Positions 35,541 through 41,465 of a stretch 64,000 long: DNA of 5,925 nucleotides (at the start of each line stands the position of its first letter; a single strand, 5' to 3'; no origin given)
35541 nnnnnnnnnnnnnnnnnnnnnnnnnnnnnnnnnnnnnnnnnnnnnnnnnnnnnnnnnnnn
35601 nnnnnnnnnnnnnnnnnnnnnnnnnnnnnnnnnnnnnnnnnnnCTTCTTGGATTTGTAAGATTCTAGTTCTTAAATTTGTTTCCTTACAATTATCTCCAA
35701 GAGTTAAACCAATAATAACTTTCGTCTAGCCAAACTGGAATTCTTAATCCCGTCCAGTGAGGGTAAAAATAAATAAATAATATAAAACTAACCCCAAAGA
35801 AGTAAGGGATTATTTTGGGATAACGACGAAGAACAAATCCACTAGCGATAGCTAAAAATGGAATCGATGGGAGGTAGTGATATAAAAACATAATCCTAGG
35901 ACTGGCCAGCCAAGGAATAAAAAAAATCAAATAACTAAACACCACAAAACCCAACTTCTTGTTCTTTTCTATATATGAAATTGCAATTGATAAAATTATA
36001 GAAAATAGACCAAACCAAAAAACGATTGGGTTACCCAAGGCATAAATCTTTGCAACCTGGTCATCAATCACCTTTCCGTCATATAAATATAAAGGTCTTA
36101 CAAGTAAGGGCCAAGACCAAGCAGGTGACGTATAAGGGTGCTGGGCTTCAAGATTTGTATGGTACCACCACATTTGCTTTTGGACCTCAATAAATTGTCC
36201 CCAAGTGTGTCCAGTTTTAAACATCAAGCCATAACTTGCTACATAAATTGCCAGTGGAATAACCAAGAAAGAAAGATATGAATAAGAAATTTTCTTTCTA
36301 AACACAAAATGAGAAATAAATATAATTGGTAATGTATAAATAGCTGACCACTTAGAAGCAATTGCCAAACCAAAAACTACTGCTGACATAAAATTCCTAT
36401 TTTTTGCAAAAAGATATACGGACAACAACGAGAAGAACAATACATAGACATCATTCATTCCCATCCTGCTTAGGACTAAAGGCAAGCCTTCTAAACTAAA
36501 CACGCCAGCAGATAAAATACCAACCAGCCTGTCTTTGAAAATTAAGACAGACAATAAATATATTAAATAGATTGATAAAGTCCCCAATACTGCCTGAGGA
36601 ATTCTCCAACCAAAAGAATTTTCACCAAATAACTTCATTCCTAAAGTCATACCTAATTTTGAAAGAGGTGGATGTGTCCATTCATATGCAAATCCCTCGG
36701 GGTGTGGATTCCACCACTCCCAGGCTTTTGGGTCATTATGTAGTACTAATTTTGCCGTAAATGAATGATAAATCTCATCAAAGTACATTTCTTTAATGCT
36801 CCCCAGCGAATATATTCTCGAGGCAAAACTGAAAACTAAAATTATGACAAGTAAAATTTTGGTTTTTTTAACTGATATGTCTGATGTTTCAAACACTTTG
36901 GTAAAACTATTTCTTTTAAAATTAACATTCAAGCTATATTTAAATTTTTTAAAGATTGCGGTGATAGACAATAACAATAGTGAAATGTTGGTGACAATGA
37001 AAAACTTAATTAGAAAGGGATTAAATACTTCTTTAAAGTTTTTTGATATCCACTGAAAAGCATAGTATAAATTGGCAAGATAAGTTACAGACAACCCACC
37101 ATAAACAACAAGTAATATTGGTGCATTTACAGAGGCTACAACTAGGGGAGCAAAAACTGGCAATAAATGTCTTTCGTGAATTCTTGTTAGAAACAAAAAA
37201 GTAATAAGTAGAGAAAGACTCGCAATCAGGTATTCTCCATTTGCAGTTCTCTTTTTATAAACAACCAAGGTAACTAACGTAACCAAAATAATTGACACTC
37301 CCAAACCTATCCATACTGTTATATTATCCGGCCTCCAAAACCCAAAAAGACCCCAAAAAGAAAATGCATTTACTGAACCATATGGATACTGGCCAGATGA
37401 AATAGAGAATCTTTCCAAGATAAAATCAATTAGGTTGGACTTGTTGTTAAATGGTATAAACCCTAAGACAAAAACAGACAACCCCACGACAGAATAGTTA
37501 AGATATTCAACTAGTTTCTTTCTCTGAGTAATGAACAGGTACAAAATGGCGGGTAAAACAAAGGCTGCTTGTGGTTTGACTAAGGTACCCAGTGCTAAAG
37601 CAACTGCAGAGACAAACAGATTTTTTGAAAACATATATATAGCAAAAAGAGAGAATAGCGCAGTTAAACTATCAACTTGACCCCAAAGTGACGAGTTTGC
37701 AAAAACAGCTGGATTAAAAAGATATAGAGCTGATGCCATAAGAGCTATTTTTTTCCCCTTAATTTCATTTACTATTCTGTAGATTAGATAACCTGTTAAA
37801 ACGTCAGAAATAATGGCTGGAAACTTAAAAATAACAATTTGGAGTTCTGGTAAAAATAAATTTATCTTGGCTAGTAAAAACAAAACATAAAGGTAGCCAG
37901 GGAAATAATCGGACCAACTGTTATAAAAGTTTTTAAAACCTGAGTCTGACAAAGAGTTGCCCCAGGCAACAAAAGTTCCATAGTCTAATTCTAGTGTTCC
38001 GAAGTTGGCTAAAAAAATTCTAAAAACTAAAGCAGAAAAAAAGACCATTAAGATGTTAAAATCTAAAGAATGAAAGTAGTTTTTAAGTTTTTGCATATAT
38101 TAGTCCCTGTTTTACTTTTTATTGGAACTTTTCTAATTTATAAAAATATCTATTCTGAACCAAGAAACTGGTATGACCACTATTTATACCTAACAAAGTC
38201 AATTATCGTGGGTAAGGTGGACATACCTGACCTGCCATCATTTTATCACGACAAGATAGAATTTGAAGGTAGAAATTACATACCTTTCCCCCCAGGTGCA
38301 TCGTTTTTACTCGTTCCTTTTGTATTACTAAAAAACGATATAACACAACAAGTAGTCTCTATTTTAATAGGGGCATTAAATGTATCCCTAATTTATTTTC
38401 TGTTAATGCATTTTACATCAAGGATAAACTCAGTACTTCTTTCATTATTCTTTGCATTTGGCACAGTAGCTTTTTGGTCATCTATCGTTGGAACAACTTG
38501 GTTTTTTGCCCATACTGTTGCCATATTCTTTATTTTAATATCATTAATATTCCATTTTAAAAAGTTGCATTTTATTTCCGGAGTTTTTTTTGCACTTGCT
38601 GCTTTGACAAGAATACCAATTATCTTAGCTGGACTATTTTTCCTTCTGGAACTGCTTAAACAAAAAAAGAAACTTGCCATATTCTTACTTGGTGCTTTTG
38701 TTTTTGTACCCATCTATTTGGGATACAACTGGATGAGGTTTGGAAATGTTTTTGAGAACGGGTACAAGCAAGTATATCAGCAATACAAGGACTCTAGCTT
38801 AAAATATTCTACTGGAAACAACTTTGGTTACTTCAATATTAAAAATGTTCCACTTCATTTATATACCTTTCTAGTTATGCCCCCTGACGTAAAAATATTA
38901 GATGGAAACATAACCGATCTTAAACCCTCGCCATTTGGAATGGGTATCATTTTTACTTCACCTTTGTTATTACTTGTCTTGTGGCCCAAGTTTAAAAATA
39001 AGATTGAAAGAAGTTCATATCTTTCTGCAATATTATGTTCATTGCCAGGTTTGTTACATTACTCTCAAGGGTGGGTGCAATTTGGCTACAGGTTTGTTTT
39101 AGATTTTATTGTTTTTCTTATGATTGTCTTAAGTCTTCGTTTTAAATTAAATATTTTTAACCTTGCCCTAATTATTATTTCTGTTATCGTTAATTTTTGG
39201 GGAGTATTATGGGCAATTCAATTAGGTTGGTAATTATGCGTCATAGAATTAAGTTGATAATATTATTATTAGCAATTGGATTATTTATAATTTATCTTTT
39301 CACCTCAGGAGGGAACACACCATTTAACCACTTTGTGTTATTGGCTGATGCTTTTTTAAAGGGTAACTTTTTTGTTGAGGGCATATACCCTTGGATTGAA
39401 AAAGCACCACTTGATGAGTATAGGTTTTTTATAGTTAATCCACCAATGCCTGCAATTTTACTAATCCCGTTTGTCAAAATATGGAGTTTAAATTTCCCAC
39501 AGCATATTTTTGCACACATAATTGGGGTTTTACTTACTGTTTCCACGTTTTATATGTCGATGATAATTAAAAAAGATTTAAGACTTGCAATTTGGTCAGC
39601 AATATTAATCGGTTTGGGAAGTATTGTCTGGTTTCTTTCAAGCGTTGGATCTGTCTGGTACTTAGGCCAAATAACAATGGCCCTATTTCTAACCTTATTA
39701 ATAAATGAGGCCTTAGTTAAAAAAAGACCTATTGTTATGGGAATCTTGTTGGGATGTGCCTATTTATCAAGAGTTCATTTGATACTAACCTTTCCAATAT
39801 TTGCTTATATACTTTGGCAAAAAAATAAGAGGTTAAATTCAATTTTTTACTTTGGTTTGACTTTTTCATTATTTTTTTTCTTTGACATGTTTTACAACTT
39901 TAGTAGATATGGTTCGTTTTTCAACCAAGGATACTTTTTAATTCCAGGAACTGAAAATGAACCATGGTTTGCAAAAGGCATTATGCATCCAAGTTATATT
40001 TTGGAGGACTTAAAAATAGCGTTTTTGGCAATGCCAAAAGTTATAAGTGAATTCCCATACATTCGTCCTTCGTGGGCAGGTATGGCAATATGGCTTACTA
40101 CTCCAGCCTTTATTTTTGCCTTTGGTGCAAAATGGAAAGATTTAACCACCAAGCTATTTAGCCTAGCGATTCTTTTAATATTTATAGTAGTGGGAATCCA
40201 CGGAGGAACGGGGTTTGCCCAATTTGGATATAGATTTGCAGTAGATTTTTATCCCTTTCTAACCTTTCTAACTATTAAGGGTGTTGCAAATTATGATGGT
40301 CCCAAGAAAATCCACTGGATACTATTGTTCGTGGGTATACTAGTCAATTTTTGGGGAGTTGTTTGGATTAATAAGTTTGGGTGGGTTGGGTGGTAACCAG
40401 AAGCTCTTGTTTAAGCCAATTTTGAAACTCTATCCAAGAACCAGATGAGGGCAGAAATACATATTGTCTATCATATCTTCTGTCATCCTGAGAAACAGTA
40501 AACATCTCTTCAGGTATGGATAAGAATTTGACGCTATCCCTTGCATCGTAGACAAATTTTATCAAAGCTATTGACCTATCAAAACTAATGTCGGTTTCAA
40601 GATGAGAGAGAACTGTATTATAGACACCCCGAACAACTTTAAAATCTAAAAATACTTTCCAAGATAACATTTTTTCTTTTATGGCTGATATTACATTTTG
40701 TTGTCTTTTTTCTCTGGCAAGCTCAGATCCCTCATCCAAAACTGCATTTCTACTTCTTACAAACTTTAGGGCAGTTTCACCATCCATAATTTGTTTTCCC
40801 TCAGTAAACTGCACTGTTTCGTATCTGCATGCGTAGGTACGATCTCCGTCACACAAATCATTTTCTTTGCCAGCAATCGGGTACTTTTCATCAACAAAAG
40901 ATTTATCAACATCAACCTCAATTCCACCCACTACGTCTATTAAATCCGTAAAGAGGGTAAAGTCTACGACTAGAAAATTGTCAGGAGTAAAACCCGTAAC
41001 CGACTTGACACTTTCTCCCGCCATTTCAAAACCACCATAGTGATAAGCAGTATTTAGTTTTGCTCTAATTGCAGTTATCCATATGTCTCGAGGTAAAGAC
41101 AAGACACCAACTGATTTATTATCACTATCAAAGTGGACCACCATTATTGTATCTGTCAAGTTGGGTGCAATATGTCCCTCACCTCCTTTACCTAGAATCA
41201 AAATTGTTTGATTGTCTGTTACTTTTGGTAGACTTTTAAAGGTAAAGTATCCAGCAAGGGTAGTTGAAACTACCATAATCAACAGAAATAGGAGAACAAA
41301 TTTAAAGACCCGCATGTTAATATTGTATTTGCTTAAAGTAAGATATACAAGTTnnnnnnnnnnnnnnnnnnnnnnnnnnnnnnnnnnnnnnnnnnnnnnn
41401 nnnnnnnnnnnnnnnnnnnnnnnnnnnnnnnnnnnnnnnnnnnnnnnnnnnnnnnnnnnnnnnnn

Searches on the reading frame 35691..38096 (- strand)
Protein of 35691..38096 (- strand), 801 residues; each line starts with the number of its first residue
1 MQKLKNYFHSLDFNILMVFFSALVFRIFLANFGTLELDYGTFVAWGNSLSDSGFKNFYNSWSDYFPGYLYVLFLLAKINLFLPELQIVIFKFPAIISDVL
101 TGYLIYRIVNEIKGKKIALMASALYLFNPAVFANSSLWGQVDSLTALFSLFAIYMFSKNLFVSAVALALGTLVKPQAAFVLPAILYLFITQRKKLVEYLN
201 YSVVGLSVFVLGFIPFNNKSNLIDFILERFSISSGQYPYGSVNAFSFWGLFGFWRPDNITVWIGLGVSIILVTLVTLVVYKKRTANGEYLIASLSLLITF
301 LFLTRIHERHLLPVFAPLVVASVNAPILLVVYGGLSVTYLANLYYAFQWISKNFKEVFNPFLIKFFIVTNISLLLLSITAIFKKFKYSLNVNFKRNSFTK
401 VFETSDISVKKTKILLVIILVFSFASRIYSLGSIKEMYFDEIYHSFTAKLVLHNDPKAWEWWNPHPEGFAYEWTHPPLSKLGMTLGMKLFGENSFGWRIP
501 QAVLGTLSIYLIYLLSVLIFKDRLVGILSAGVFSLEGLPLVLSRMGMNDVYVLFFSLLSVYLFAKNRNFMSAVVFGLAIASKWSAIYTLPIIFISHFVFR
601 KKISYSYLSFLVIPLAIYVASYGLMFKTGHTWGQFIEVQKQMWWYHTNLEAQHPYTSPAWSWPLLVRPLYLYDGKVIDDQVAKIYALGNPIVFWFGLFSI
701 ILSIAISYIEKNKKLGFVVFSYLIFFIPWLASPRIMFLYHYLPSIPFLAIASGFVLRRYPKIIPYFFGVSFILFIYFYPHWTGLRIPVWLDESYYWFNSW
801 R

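Call 39: search_protein_families(library=pfam, proteins=[window:35691-38096:-], max_evalue=0.001)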
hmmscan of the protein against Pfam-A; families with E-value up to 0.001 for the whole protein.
window:35691-38096:- (801 aa): 5 families
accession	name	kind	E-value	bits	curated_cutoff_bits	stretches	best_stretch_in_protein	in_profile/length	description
PF16192.10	PMT_4TMC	-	3.5e-19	69.5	32.4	1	632-800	2-202/202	C-terminal four TMM region of protein-O-mannosyltransferase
PF13231.12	PMT_2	-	7.1e-19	69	26.1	2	475-618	2-152/160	Dolichyl-phosphate-mannose-protein mannosyltransferase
PF09594.16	GT87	-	7.7e-09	36.1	25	2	94-302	27-235/237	Glycosyltransferase family 87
PF02366.24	PMT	-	1.8e-08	34.7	22.7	1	418-596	2-197/245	Dolichyl-phosphate-mannose-protein mannosyltransferase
PF15971.10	Mannosyl_trans4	-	6.7e-07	29.7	33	1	94-207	42-155/163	DolP-mannose mannosyltransferase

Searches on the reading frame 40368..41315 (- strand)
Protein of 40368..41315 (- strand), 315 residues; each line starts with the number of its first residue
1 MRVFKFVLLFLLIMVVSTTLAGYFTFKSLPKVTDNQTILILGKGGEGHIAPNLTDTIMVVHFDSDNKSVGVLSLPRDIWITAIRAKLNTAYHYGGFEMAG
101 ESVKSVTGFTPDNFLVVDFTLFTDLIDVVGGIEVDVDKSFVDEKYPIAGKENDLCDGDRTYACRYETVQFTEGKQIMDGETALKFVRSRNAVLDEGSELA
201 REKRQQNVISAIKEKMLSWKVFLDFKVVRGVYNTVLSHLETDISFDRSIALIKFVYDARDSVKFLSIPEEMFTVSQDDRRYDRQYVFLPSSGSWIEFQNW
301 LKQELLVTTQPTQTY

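Call 39: search_protein_families(library=pfam, proteins=[window:40368-41315:-], max_evalue=0.001)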
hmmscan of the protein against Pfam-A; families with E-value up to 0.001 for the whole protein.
window:40368-41315:- (315 aa): 1 family
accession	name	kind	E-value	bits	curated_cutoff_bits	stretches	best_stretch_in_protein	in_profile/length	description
PF03816.19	LytR_cpsA_psr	-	1.9e-36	125.9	24.6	1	54-217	2-149/150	LytR_cpsA_psr family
